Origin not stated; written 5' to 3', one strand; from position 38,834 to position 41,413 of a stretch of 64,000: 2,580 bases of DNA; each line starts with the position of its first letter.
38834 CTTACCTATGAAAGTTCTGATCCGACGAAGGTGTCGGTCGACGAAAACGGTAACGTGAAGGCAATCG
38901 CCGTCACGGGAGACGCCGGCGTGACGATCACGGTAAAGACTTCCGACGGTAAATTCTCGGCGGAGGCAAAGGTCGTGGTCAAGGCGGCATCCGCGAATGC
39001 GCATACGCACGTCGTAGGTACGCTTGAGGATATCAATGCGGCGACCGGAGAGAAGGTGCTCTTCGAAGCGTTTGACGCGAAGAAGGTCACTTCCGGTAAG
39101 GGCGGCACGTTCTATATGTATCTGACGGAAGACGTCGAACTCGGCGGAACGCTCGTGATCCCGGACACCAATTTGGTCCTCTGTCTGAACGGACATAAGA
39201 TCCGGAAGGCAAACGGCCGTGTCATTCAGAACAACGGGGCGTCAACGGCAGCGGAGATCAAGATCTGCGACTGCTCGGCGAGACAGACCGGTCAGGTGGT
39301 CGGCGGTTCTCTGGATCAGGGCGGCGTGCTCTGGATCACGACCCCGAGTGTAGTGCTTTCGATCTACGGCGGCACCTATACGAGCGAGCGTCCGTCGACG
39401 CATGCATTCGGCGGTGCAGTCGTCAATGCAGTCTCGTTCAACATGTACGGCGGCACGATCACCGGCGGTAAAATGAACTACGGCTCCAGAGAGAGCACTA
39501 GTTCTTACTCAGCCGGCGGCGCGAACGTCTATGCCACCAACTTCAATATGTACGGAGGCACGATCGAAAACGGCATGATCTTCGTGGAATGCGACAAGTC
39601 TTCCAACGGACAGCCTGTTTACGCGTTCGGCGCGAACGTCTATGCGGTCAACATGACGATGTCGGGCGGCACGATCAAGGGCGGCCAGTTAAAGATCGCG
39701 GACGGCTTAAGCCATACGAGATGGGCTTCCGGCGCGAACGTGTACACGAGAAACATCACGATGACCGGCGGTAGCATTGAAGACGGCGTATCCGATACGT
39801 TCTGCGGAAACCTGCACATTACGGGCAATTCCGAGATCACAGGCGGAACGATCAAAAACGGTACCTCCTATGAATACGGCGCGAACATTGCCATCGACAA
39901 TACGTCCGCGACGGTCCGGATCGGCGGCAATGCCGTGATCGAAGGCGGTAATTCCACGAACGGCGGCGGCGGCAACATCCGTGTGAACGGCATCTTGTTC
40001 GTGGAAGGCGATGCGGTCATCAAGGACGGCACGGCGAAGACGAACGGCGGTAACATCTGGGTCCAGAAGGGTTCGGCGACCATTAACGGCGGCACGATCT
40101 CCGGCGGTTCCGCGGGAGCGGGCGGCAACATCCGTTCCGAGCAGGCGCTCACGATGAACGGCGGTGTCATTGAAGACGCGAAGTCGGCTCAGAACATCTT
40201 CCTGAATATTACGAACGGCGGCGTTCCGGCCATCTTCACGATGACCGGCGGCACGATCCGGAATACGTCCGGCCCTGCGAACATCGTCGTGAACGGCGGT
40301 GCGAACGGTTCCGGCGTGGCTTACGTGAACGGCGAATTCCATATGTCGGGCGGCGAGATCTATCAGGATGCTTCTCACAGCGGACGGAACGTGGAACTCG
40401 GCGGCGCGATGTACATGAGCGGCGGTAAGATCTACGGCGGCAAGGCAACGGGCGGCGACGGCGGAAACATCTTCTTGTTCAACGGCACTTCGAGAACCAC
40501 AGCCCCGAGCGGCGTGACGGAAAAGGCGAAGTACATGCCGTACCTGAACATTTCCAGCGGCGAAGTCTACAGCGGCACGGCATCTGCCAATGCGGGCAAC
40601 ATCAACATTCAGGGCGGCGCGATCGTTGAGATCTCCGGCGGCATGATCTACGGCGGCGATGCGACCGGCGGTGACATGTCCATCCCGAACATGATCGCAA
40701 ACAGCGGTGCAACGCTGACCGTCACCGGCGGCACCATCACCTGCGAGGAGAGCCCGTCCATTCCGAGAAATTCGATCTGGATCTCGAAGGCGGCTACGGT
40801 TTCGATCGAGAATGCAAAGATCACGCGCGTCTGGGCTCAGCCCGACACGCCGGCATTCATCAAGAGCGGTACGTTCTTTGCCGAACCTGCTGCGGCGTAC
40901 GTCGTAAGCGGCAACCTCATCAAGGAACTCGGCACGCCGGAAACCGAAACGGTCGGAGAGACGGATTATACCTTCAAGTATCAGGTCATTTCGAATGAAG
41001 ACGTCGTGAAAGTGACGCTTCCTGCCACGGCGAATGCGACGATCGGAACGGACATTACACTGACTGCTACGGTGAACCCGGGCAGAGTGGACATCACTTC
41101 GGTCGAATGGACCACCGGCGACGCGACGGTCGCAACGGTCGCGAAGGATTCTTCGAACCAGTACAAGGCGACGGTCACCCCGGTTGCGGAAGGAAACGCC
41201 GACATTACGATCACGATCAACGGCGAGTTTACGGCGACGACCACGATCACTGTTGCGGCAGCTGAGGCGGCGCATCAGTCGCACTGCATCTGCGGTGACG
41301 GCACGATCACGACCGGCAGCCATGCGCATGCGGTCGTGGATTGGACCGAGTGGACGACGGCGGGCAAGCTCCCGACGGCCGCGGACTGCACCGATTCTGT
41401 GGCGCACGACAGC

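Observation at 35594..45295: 9.7-kb gene for a 3,233-aa, N-terminally anchored, four-module beta-helix surface protein of unassigned function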

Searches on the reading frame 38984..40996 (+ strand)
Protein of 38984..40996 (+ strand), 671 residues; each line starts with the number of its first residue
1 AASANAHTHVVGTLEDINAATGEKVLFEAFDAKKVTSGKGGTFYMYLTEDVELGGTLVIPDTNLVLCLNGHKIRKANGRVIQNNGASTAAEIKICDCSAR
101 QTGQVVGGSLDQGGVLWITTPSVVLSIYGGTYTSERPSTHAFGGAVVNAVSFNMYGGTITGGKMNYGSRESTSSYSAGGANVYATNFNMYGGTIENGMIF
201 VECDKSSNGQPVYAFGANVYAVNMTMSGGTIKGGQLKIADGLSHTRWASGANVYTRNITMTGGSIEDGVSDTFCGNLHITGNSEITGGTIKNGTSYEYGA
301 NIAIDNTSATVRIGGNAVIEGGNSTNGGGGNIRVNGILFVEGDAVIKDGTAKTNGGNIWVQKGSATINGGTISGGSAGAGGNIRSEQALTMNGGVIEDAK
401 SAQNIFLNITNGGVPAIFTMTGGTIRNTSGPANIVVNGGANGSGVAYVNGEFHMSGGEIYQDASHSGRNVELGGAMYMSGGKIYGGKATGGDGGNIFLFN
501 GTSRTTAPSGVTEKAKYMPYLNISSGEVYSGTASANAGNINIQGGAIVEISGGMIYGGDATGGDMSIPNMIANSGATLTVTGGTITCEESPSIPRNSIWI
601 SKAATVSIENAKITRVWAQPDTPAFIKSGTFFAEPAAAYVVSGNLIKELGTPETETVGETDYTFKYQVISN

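Call 43: find_homologous_proteins(query=window:38984-40996:+)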
Query window:38984-40996:+ (671 aa): 73 proteins with E <= 0.001 among 8000 candidates.
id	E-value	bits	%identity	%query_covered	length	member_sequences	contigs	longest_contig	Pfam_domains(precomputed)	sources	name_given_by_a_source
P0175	8.2e-41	159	30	69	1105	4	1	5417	-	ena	-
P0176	3.5e-28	117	31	55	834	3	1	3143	-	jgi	jgi:hypothetical protein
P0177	6.4e-24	103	32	55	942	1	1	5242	-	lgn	-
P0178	2.9e-17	81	32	41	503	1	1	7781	-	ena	-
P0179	3.2e-17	81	29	48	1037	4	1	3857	-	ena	-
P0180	4.5e-16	77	29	68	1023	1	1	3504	-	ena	-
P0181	6.4e-16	76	28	83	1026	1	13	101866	PF16227.12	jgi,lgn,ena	-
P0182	3.6e-15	74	33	43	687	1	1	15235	-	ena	-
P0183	2.8e-14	71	29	69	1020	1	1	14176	-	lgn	-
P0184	2.2e-12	65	30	40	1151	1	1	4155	-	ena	-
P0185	1.1e-11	62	28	50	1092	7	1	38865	PF13229.13,PF18887.6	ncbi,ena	-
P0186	1.1e-11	62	29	57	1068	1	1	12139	PF16227.12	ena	-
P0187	2.3e-11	61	25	67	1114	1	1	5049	PF02415.24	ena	-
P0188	7.5e-11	60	31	66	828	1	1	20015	-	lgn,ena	-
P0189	2.7e-10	58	35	41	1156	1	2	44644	-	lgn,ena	-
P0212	8.8e-7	46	28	61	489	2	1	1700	PF02415.24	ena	-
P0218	3.2e-6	44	28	56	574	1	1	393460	PF09479.17,PF02415.24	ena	-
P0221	7.9e-6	43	27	70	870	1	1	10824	PF02415.24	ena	-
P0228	8.7e-5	40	28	65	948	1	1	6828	PF02415.24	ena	-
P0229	9.8e-5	39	27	62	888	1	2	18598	PF02415.24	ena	-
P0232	1.4e-4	39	27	72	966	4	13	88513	PF02415.24,PF05048.20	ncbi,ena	-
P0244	6.3e-4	37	28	55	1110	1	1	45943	PF09479.17,PF02415.24,PF00395.26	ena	-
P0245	9.0e-4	36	27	70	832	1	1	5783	PF02415.24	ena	-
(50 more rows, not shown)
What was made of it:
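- Closest known: Chlamydial polymorphic membrane proteins. Same: A few distant homologues of module B carry precomputed PF02415 hits (call 43).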

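Call 50: search_solved_structures(query=A3, max_evalue=1)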
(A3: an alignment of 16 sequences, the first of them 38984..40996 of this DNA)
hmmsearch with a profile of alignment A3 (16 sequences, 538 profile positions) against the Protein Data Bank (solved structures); distinct sequences matched with E-value up to 1: 1.
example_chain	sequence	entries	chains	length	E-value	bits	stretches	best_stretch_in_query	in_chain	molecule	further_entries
9cdu_A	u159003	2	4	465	0.00098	21.1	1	260-479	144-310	Rhombotarget A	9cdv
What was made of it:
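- Tried and rejected: The module profile A3 against PDB sequences gave only Rhombotarget A at E 1e-3 (call 50).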

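Call 67: predict_structure(alignment_id=A4)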
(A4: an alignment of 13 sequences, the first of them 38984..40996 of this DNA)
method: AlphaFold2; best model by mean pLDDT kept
length: 671 residues; sequences in the alignment: 13
mean_pLDDT: 80.3   pTM: 0.78
mean pLDDT of the five models: 80.3, 79.8, 79.7, 78.4, 75.5
residues with pLDDT >= 90: 286; 70-90: 216; 50-70: 98; < 50: 71
segments of 3 or more residues with pLDDT < 50: 1-14, 23-38, 410-412, 439-442, 455-459, 461-472, 503-512
pLDDT, mean of each block of 10 residues (from residue 1): 34 48 44 44 83 85 87 90 73 89 91 83 90 88 75 95 75 64 94 95 75 86 96 94 72 97 97 93 98 93 94 97 93 96 95 90 90 84 85 83 64 63 73 57 57 50 37 65 72 74 48 58 87 81 87 88 69 91 85 75 94 93 96 95 96 91 95 81
secondary structure, 60 per line:
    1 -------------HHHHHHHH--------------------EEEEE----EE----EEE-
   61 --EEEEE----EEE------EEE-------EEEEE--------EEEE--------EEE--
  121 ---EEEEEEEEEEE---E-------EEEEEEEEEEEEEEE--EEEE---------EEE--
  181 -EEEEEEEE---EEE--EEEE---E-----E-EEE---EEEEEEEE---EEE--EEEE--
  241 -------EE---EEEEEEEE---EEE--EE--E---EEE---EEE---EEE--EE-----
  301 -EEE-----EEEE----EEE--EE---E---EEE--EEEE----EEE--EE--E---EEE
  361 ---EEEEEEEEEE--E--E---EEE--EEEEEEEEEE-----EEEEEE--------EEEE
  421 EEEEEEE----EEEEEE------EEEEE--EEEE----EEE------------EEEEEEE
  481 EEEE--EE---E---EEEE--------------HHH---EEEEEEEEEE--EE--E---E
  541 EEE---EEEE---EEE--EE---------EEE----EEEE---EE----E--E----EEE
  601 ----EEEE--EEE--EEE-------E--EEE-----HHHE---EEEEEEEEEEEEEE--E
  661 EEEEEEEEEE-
elements in order (helices of 4 or more, strands of 3 or more residues): H14-21 E42-46 E57-59 E63-67 E72-74 E81-83 E91-95 E104-107 E116-118 E124-134 E146-160 E163-166 E176-178 E182-189 E193-195 E198-201 E213-215 E219-226 E230-232 E235-238 E253-260 E264-266 E277-279 E283-285 E289-291 E302-304 E310-313 E318-320 E332-334 E337-340 E345-347 E358-360 E364-373 E383-385 E388-397 E403-408 E417-427 E432-437 E444-448 E451-454 E459-461 E474-484 E496-499 E520-529 E540-543 E547-550 E554-556 E570-572 E577-580 E598-600 E605-608 E611-613 E616-618 E629-631 E644-657 E660-670
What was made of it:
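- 38984..40996 (+): Module B (aa 1131-1801). It has an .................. cap, then a right-handed parallel beta-helix, and ends in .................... AF2: pLDDT 80.3, pTM 0.78, about 55 short strands (call 67).
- The model rests on a 13-sequence alignment, and several segments have low pLDDT (call 67).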

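Call 71: fold_search(model_id=the predicted structure, library=pdb)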
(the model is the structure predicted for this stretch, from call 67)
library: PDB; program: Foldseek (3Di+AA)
matches with E <= 10: 61; with E <= 0.001: 0
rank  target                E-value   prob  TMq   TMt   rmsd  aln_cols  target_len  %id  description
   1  1dab                  2.4e-03  1.00  0.35  0.42  12.2       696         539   11  The Structure of Bordetella Pertussis Virulence Factor P.69 Pertactin (released 1999-12-15)
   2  2iou_G                3.2e-03  1.00  0.39  0.49  10.8       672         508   11  Major Tropism Determinant P1 (Mtd-P1) Variant Complexed with Bordetella brochiseptica Virulence Factor Pertactin extra (released 2007-10-23)
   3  8x8m_A                3.6e-02  0.35  0.25  0.22  17.6       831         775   10  Cryo-EM structure of a bacteriophage tail- spike protein against Klebsiella pneumoniae K64,ORF41(K64-ORF41) (released 2024-09-04)
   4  3ak5_A                4.1e-02  0.44  0.25  0.19  14.7       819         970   12  Hemoglobin protease (Hbp) passenger missing domain-2 (released 2010-10-06)
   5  3ak5_D                5.3e-02  0.44  0.26  0.20  14.6       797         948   11  Hemoglobin protease (Hbp) passenger missing domain-2 (released 2010-10-06)
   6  1wxr                  8.3e-02  0.30  0.24  0.18  17.0       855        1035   11  Crystal structure of Heme Binding protein, an autotransporter hemoglobine protease from pathogenic Escherichia coli (released 2005-03-01)
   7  9mne_B                9.1e-02  0.16  0.20  0.16  17.0       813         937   12  Crystal structure of enteropathogenic Escherichia coli EspC (released 2025-10-29)
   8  4om9                  1.9e-01  0.09  0.17  0.14  18.5       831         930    9  X-Ray Crystal Structure of the passenger domain of Plasmid encoded toxin, an Autrotansporter Enterotoxin from enteroaggr (released 2014-03-12)
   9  9mne_A                2.1e-01  0.21  0.26  0.20  16.0       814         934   10  Crystal structure of enteropathogenic Escherichia coli EspC (released 2025-10-29)
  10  8c50_A                4.8e-01  0.04  0.10  0.13  16.6       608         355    9  Pontibacter korlensis curli subunit CsgA (released 2023-06-28)
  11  9cdu_C                6.0e-01  0.51  0.20  0.30  10.9       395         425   16  Crystal Structure of Rhombotarget A-peptide Complex (released 2025-07-02)
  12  9cdv_A                7.4e-01  0.10  0.13  0.18  13.8       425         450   13  Crystal Structure of Rhombotarget A (released 2025-07-02)
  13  9cdu_A                1.0e+00  0.13  0.19  0.26  14.0       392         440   12  Crystal Structure of Rhombotarget A-peptide Complex (released 2025-07-02)
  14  7ko9                  1.1e+00  0.06  0.18  0.20  17.0       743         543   11  Crystal structure of antigen 43 from uropathogenic Escherichia coli UTI89 (released 2022-03-09)
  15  6p5t_A                1.2e+00  0.03  0.15  0.13  20.0       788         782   11  Surface-layer (S-layer) RsaA protein from Caulobacter crescentus bound to strontium and iodide (released 2020-01-15)
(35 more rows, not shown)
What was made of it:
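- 38984..40996 (+): Foldseek top hits are pertactin 1dab and 2iou_G (probability 1.00, E 2-3e-3), followed by Hbp, EspC, Ag43 and phage tailspikes (call 71).
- On Type V autotransporters: The module B model matches pertactin, Hbp and EspC (calls 67, 71).
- Closest known: Type Va autotransporter passenger domains. Same: These are the best Foldseek matches to module B (pertactin probability 1.00, call 71).
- Closest known: Serine-rich-repeat protein binding region of Limosilactobacillus reuteri. Same: It appears in the Foldseek list (rank 41, call 71).
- The module B model (call 67) is closest to pertactin and to the Hbp, EspC and Ag43 passenger domains (call 71). PL6 alginate lyases and tailspike depolymerases appear in the Foldseek list (call 71). 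Lyases and tailspikes score far worse (E 0.04 to >1, probability <= 0.35) than pertactin (probability 1.00) (call 71). Ag43 and the S-layer protein RsaA appear among the weak structural matches (call 71).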

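Call 90: search_protein_families(library=pfam, proteins=[window:38984-40996:+], max_evalue=5)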
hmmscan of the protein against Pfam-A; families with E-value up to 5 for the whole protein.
window:38984-40996:+ (671 aa): 0 families

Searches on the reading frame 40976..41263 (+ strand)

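Call 90: search_protein_families(library=pfam, proteins=[window:40976-41263:+], max_evalue=5)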
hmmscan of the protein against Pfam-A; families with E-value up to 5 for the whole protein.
window:40976-41263:+ (96 aa): 8 families
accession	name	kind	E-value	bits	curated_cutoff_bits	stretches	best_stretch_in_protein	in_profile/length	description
PF02368.24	Big_2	-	6.6e-05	23.2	22.8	1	19-90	12-78/79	Bacterial Ig-like domain (group 2)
PF16640.11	Big_3_5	-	0.0049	17.9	35.5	1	17-85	4-75/88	Bacterial Ig-like domain (group 3)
PF00630.25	Filamin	-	0.013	16.8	26.9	1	35-84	32-85/93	Filamin/ABP280 repeat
PF18911.6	PKD_4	-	0.027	15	27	1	17-65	10-58/85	PKD domain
PF13149.12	Mfa_like_1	-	0.032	14.7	27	1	23-92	142-216/246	Fimbrillin-like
PF01833.30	TIG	-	0.047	14.1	20.9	1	41-90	31-81/84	IPT/TIG domain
PF17141.9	DUF5114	-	0.052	14.5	27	1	58-91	6-40/88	Domain of unknown function (DUF5114)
PF24063.1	DUF7363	-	0.067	14.2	28.3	1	15-85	32-99/107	Domain of unknown function (DUF7363)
